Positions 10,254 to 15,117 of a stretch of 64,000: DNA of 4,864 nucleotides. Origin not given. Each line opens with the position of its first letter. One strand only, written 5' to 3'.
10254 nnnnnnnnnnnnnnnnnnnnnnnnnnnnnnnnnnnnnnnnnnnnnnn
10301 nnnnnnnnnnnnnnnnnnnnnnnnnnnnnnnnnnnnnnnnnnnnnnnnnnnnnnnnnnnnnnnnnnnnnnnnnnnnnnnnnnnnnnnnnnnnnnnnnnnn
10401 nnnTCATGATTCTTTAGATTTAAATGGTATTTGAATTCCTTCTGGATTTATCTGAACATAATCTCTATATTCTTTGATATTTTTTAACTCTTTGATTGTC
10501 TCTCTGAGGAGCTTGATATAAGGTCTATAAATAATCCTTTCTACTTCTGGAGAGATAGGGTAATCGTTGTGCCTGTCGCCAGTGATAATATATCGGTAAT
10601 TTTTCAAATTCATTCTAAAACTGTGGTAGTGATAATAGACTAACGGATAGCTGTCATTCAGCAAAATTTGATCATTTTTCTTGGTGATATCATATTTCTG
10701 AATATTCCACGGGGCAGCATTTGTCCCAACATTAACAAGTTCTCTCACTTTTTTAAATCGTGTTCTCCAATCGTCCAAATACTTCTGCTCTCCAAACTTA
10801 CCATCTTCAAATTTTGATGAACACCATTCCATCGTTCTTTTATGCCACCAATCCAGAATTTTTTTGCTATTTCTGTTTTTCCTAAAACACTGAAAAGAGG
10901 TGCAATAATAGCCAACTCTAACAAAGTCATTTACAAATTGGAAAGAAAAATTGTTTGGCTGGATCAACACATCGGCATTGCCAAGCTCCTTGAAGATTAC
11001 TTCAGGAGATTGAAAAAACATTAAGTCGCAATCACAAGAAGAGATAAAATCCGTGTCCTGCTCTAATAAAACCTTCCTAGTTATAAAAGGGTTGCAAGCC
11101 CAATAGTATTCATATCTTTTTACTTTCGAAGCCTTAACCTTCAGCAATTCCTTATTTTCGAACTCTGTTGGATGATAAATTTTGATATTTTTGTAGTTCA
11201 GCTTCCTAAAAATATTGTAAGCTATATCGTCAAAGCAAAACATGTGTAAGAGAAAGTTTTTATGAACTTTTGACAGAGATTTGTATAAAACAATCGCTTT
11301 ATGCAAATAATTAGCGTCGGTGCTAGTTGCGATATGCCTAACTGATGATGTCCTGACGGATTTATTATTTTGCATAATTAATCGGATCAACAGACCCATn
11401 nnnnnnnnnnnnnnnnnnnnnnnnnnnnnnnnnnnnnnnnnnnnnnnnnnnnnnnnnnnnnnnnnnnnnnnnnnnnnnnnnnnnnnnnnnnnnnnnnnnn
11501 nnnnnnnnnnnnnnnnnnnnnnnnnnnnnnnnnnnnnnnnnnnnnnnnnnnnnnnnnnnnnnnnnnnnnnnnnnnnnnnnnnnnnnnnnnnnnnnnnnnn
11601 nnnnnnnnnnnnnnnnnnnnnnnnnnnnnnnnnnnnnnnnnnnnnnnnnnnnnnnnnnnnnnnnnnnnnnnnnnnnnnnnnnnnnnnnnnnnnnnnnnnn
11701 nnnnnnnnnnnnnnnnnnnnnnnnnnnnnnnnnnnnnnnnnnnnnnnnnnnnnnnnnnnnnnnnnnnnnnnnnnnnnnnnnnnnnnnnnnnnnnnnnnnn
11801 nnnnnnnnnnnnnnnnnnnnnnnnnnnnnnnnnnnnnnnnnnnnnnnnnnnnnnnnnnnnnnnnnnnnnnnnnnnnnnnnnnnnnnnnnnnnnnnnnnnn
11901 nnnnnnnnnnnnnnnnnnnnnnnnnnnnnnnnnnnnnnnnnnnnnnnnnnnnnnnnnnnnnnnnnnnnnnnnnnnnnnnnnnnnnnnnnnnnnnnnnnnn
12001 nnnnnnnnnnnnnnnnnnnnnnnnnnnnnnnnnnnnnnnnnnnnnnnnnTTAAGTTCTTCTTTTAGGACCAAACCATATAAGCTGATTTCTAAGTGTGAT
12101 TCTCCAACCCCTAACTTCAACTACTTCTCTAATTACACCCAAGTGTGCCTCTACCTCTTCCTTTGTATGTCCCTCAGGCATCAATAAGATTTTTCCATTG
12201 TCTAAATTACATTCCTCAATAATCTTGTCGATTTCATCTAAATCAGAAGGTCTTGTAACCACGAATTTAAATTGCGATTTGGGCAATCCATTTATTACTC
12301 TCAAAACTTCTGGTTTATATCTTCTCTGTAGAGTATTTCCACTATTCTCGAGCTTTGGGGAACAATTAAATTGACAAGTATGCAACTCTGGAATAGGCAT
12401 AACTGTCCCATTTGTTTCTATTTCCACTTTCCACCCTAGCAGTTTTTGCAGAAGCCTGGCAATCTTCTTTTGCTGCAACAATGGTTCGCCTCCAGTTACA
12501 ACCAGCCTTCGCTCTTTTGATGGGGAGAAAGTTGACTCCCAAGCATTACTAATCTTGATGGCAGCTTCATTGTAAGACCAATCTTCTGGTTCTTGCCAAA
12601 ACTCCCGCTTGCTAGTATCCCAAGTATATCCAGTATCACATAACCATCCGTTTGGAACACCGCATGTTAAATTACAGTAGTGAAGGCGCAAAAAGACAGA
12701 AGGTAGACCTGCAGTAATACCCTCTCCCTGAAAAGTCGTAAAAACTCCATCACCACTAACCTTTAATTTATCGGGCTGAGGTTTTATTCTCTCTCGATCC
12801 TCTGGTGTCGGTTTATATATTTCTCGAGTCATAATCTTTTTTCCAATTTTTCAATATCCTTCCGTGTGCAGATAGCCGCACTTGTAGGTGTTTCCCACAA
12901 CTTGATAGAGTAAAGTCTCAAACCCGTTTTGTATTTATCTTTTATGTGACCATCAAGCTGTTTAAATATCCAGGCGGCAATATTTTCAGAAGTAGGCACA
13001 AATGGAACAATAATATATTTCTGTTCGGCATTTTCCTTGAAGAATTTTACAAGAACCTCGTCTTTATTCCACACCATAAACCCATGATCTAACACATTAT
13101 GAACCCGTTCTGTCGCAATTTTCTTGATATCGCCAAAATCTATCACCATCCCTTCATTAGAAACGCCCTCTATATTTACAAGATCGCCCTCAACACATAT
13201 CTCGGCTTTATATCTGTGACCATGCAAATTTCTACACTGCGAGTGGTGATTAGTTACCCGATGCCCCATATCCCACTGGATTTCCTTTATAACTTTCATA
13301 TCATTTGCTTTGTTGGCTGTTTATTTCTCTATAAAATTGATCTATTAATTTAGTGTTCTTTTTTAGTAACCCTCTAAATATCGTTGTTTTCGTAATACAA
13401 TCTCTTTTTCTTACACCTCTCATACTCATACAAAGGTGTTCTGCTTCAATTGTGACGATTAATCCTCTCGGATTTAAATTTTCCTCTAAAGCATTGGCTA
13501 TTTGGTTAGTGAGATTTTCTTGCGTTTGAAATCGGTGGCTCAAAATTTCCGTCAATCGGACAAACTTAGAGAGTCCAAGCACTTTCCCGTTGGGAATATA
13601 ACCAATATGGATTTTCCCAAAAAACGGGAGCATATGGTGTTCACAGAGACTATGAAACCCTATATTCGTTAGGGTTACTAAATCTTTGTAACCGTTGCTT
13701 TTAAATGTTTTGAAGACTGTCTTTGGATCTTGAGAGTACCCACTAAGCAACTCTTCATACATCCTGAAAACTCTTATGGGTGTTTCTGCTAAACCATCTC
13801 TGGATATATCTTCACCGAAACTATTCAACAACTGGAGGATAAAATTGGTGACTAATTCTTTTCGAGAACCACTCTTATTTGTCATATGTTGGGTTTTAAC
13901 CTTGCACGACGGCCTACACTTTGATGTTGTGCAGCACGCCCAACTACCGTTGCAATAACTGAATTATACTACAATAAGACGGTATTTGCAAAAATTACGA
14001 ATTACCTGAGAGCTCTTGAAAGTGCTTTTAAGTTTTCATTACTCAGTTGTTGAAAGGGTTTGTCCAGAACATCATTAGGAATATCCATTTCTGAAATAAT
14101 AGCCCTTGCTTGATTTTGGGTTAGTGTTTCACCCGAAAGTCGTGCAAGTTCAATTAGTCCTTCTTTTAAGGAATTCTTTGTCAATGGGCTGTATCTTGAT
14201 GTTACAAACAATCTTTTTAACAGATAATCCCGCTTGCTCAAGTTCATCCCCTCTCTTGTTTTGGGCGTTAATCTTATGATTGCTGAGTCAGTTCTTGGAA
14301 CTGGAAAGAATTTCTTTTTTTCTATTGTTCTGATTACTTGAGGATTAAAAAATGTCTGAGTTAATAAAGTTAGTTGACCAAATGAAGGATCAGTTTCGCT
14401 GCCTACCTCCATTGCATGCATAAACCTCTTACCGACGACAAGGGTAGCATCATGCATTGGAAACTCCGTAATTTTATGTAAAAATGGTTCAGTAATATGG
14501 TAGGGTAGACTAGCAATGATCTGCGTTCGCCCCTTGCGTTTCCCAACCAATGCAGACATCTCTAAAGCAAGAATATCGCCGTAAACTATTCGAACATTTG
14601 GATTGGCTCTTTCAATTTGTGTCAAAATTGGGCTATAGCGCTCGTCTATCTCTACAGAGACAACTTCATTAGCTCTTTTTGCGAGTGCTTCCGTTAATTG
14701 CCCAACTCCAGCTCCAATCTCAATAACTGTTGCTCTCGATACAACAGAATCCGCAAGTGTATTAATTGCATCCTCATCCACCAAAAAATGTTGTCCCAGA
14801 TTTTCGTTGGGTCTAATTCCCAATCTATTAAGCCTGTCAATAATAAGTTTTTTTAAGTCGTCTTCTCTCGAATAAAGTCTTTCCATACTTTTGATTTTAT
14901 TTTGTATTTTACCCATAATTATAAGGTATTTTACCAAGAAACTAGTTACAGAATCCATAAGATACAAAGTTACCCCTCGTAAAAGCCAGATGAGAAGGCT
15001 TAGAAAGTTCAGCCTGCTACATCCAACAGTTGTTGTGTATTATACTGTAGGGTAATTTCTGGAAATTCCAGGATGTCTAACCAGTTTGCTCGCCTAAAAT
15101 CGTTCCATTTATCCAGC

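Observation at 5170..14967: Single 10-gene operon combining preQ0 (7-deazaguanine) biosynthesis with sugar-tailoring enzymes, bracketed by two KsgA/Erm-type rRNA methyltransferase paralogues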

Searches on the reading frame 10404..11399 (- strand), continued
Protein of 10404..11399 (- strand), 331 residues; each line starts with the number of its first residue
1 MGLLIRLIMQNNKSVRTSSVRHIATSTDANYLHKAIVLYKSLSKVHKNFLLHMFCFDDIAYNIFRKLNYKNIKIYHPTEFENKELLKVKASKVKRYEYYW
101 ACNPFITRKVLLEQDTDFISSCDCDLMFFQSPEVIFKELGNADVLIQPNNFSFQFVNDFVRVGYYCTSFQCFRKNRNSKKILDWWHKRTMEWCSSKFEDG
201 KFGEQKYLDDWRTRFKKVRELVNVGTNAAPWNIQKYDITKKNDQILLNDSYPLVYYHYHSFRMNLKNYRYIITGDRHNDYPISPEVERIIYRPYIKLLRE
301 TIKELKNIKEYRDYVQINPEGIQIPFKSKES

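Call 48: predict_structure(alignment_id=A1)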
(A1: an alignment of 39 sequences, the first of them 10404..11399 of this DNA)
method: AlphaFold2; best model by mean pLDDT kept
length: 331 residues; sequences in the alignment: 39
mean_pLDDT: 93.5   pTM: 0.90
mean pLDDT of the five models: 93.5, 93.3, 93.2, 92.7, 92.6
residues with pLDDT >= 90: 294; 70-90: 15; 50-70: 14; < 50: 8
segments of 3 or more residues with pLDDT < 50: 329-331
pLDDT, mean of each block of 10 residues (from residue 1): 55 59 98 99 97 98 98 98 96 94 98 97 98 97 98 94 96 98 98 91 94 98 97 97 97 97 98 89 98 99 98 97 75 29
secondary structure, 60 per line:
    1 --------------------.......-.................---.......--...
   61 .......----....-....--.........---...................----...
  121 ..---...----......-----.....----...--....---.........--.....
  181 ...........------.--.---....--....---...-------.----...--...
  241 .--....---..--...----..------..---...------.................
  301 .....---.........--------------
elements in order: E21-27 H29-45 E49-55 H58-67 E72-75 H77-80 H83-91 H95-113 E118-122 E126-128 H133-138 E144-148 H158-161 E165-173 H176-191 H205-208 H211-214 E218-220 E238-241 E244-247 E255-257 H284-305 H309-317

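Call 51: fold_search(model_id=the predicted structure, library=pdb)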
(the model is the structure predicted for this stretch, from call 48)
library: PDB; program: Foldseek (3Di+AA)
matches with E <= 10: 1662; with E <= 0.001: 207
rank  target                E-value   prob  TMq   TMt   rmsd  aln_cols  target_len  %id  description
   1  7ui6_A                2.4e-09  1.00  0.59  0.34   7.3       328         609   13  CryoEM structure of LARGE1 from C1 reconstruction (released 2023-03-08)
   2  7ui7_A                1.8e-08  1.00  0.54  0.32   6.8       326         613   16  CryoEM structure of LARGE1 from C2 reconstruction (released 2023-03-08)
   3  6u4b                  1.9e-08  1.00  0.48  0.31   6.6       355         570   10  WbbM bifunctional glycosytransferase apo structure (released 2020-01-22)
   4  9e1t_A                2.2e-08  1.00  0.48  0.28   4.3       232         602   15  CryoEM structure of LARGE1 bound to UDP-GlcA (released 2025-02-12)
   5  7zvj_A                3.1e-08  1.00  0.49  0.30   4.8       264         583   14  Homodimeric structure of LARGE1 (released 2022-11-30)
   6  1zcu                  5.9e-08  1.00  0.46  0.56   7.0       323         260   10  apo form of the 162S mutant of glycogenin (released 2005-04-26)
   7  8cvz_J                6.7e-08  1.00  0.45  0.55   7.3       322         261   10  Human glycogenin-1 and glycogen synthase-1 complex in the apo ordered state (released 2022-07-13)
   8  1ss9                  8.0e-08  1.00  0.45  0.52   7.2       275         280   12  Crystal Structural Analysis of Active Site Mutant Q189E of LgtC (released 2004-09-21)
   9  7zvj_B                9.7e-08  1.00  0.49  0.29   4.7       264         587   16  Homodimeric structure of LARGE1 (released 2022-11-30)
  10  5gvv_A                1.6e-07  1.00  0.47  0.41   7.2       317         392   12  Crystal structure of the glycosyltransferase GlyE in Streptococcus pneumoniae TIGR4 (released 2017-03-01)
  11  8cvz_I                2.2e-07  1.00  0.47  0.56   6.7       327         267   11  Human glycogenin-1 and glycogen synthase-1 complex in the apo ordered state (released 2022-07-13)
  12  1g9r                  2.5e-07  1.00  0.50  0.58   6.9       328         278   13  CRYSTAL STRUCTURE OF GALACTOSYLTRANSFERASE LGTC IN COMPLEX WITH MN AND UDP-2F-GALACTOSE (released 2001-02-14)
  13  3tzt_B                2.5e-07  1.00  0.42  0.56   6.8       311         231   11  The structure of a protein in glycosyl transferase family 8 from Anaerococcus prevotii. (released 2011-12-07)
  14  1ll3                  3.4e-07  1.00  0.43  0.53   4.8       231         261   11  Crystal Structure of Rabbit Muscle Glycogenin (released 2002-05-15)
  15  5gvw_A                3.8e-07  1.00  0.45  0.39  10.0       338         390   12  Crystal structure of the apo-form glycosyltransferase GlyE in Streptococcus pneumoniae TIGR4 (released 2017-03-01)
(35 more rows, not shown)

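Call 100: find_related_loci(query=A1, collection=viral_contigs, flank=10000)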
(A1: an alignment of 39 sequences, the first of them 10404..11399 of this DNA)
Query A1 (331 aa) in viral_contigs; peptide patterns used: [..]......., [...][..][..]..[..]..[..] (x = any residue, [..] = any of these).
553 stretches matched a pattern; 20 encode a relative of the query (tblastn E <= 1e-3); 20 distinct loci.
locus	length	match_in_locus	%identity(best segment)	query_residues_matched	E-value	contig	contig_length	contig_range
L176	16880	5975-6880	31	2-311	1e-38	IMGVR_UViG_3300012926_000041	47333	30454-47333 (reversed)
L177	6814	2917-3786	27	10-309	1e-36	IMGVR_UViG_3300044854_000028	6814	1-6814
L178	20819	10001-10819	29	16-309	3e-33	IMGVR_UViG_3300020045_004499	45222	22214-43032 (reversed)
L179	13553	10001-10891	30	7-306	2e-33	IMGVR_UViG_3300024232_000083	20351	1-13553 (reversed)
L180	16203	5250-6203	27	16-316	1e-30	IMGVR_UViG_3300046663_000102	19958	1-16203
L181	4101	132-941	29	20-301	9e-29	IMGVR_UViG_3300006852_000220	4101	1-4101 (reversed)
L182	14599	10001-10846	28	11-296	3e-27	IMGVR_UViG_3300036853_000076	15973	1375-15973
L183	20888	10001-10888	27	16-311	2e-26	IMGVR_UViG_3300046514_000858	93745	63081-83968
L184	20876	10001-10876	26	20-308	2e-26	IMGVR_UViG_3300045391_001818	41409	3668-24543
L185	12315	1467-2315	25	21-299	4e-26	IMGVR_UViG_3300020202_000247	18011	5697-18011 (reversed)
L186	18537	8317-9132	26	20-308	7e-26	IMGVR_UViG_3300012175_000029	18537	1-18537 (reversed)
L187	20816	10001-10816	26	20-308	7e-26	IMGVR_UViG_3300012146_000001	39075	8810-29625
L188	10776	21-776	27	56-308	4e-23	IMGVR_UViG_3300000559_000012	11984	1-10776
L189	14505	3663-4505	27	19-298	2e-21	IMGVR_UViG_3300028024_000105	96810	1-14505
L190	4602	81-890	24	24-298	2e-21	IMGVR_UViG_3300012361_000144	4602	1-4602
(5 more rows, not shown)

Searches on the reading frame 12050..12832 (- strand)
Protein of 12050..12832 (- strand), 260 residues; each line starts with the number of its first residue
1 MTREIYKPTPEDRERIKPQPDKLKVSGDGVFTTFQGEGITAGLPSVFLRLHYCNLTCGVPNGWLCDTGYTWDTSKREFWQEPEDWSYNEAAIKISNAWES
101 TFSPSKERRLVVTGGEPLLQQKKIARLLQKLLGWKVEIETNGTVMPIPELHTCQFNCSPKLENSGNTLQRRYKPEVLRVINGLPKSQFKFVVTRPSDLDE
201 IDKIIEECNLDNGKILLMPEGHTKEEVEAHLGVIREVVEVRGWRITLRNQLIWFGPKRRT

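Call 3: search_protein_families(library=pfam, proteins=[window:12050-12832:-], max_evalue=0.01)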
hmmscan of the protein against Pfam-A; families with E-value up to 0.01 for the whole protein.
window:12050-12832:- (260 aa): 2 families
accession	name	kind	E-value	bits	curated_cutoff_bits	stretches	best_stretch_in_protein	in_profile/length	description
PF13353.11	Fer4_12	-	0.0024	18.6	22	1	36-131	3-77/137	4Fe-4S single cluster domain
PF04055.27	Radical_SAM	-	0.0046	17.6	29.5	0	108-145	47-89/166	Radical SAM superfamily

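Call 4: search_protein_families(library=ncbifam, proteins=[window:12050-12832:-], max_evalue=0.01)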
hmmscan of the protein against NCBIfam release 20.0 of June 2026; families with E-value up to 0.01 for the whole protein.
window:12050-12832:- (260 aa): 11 families
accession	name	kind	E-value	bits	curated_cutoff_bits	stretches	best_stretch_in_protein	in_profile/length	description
TIGR03963.1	rSAM_QueE_Clost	equivalog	3e-19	69.6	260.1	1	31-217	7-177/219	putative 7-carboxy-7-deazaguanine synthase QueE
TIGR04322.1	rSAM_QueE_Ecoli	equivalog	2.1e-18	66.6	200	1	31-247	1-206/215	7-carboxy-7-deazaguanine synthase QueE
TIGR04508.1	queE_Cx14CxxC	equivalog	9.2e-15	55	240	1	30-161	6-134/208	7-carboxy-7-deazaguanine synthase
TIGR04349.1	rSAM_QueE_gams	hypoth_equivalog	1e-14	54.7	300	1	30-240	6-193/210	7-carboxy-7-deazaguanine synthase QueE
TIGR03365.1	Bsubt_queE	equivalog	7.7e-12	45.2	206.1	1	32-204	11-171/238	7-carboxy-7-deazaguanine synthase QueE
NF038283.1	viperin_w_prok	equivalog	0.0001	21.6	180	1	79-145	31-95/281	viperin family antiviral radical SAM protein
NF033640.1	N_Twi_rSAM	subfamily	0.00058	19.1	170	1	52-147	120-218/398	twitch domain-containing radical SAM protein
TIGR02495.1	NrdG2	equivalog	0.00062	19.2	131.15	1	110-144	66-101/193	anaerobic ribonucleoside-triphosphate reductase activating protein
TIGR03977.1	rSAM_pair_HxsC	equivalog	0.0032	16.4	267.9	1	104-133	66-95/292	His-Xaa-Ser system radical SAM maturase HxsC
TIGR04084.1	rSAM_AF0577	subfamily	0.006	15.6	225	1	106-149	42-86/347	TIGR04084 family radical SAM/SPASM domain-containing protein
TIGR02668.1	moaA_archaeal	equivalog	0.0065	15.5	325.25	0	110-146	60-98/303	GTP 3',8-cyclase MoaA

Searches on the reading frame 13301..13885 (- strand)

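Call 3: search_protein_families(library=pfam, proteins=[window:13301-13885:-], max_evalue=0.01)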
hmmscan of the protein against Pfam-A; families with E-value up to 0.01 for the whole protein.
window:13301-13885:- (194 aa): 2 families
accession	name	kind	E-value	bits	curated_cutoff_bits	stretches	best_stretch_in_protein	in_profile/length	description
PF01227.27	GTP_cyclohydroI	-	1.9e-67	226.6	27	1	16-188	5-178/179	GTP cyclohydrolase I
PF14489.11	QueF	-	0.00053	20.6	27.3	1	87-144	1-58/81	QueF-like protein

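Call 4: search_protein_families(library=ncbifam, proteins=[window:13301-13885:-], max_evalue=0.01)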
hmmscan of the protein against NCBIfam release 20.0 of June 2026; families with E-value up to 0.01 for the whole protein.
window:13301-13885:- (194 aa): 5 families
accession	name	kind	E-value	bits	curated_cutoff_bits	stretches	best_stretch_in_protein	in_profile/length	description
NF006826.0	PRK09347.1-3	subfamily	1.4e-66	223.6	162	1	9-189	6-187/189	GTP cyclohydrolase I FolE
NF006825.1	PRK09347.1-2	subfamily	3.5e-66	222.1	174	1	14-188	3-178/179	GTP cyclohydrolase I FolE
TIGR00063.1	folE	equivalog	8.5e-60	201.3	181.6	1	13-188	2-178/180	GTP cyclohydrolase I FolE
NF006824.0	PRK09347.1-1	equivalog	6.6e-42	143.4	202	1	5-189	31-217/219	GTP cyclohydrolase I FolE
TIGR03139.1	QueF-II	equivalog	1.8e-08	34.2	86.9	1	69-145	19-95/115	preQ(1) synthase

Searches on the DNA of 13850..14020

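Call 66: search_rna_families(source=window, start=13850, end=14020, threshold=evalue, max_evalue=10)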
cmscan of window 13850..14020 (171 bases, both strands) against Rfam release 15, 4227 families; matches with E-value up to 10: 4.
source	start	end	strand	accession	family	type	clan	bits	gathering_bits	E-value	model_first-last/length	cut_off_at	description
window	13942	14002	-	RF01240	snR85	Gene; snRNA; snoRNA; HACA-box;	CL00024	12.8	37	2.8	10-70/180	no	Small nucleolar RNA snR85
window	13950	13991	+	RF01641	ceN53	Gene; snRNA; snoRNA; CD-box;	-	12.4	50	8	1-74/74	no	Caenorhabditis snoRNA ceN53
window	13913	13940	-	RF01104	SBWMV2_UPD-PKb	Cis-reg;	-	11.8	39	9.3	1-29/29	no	Pseudoknot of upstream pseudoknot domain (UPD) of the 3'UTR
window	13887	13905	-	RF02951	DABA-DC-AT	Cis-reg;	-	9.4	56.1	6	1-149/149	no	DABA-DC-AT RNA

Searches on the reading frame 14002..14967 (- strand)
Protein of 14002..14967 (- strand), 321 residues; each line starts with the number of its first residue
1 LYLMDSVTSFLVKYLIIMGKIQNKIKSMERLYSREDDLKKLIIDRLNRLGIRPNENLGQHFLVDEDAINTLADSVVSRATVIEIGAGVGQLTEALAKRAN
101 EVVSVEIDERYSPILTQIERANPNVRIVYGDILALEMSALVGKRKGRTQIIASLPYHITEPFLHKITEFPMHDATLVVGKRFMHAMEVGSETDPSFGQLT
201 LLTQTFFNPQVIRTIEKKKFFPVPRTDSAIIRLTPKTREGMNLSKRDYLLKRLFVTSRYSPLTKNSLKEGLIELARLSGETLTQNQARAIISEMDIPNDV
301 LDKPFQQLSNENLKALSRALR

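Call 8: search_protein_families(library=pfam, proteins=[window:14002-14967:-], max_evalue=0.001)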
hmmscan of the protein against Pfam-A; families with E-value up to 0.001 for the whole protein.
window:14002-14967:- (321 aa): 2 families
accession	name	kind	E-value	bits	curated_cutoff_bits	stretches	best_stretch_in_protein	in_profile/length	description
PF00398.26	RrnaAD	-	1.5e-37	129.6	24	1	54-263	5-220/263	Ribosomal RNA adenine dimethylase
PF13649.12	Methyltransf_25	-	0.0001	23.4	27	1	81-137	1-60/97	Methyltransferase domain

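Call 40: search_protein_families(library=ncbifam, proteins=[window:14002-14967:-], max_evalue=0.001)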
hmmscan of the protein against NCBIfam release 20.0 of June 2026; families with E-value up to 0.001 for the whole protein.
window:14002-14967:- (321 aa): 24 families
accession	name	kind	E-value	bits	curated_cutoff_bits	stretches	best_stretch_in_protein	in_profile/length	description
TIGR00755.1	ksgA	equivalog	1.4e-42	145.8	171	1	51-317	1-253/256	16S rRNA (adenine(1518)-N(6)/adenine(1519)-N(6))-dimethyltransferase RsmA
NF000499.2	Erm23S_rRNA_broad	equivalog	9.3e-34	116.9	212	1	57-298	1-225/244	23S ribosomal RNA methyltransferase Erm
NF000337.1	erm_SHROVE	exception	1.9e-23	83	320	1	55-237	4-180/248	ErmE/ErmH/ErmO/ErmR family 23S rRNA (adenine(2058)-N(6))-methyltransferase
NF011486.0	PRK14896.1-1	equivalog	9.4e-23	80.7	450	1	47-251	16-216/284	16S ribosomal RNA methyltransferase A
NF000087.1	ErmO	exception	1.3e-13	51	450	1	56-235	10-185/259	23S rRNA (adenine(2058)-N(6))-methyltransferase Erm(O)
NF042988.1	Erm46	exception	1.3e-13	50.8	503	1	55-247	9-191/255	23S rRNA (adenine(2058)-N(6))-methyltransferase Erm(46)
NF012220.1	erm_B_23S_MT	exception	1.7e-13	50.7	525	1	56-256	6-199/245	23S rRNA (adenine(2058)-N(6))-methyltransferase Erm(B)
NF000047.1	ErmV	exception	1.2e-12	47.8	500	1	55-234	9-184/259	23S rRNA (adenine(2058)-N(6))-methyltransferase Erm(V)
NF011489.0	PRK14896.1-5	equivalog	2.9e-12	46.7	236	1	56-234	2-156/217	16S ribosomal RNA methyltransferase A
NF012222.1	erm_A_23S_MT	exception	3.5e-12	46.4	475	1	75-256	28-196/243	23S rRNA (adenine(2058)-N(6))-methyltransferase Erm(A)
NF000412.1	Erm43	exception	3.9e-12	46.2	500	1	58-238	9-181/243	23S rRNA (adenine(2058)-N(6))-methyltransferase Erm(43)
NF045543.1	erm_G_23S_MT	exception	7.8e-12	45.5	515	1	74-247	27-189/244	23S rRNA (adenine(2058)-N(6))-methyltransferase Erm(G)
NF000024.1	ErmS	exception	2.9e-11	43.2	675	1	54-238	60-240/319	23S rRNA (adenine(2058)-N(6))-methyltransferase Erm(S)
NF042938.1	Erm55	exception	3.2e-11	42.8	525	1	55-299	9-241/270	23S rRNA (adenine(2058)-N(6))-methyltransferase Erm(55)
NF012223.0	erm_F_23S_MT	exception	2.9e-10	39.9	575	1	56-235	10-184/266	23S rRNA (adenine(2058)-N(6))-methyltransferase Erm(F)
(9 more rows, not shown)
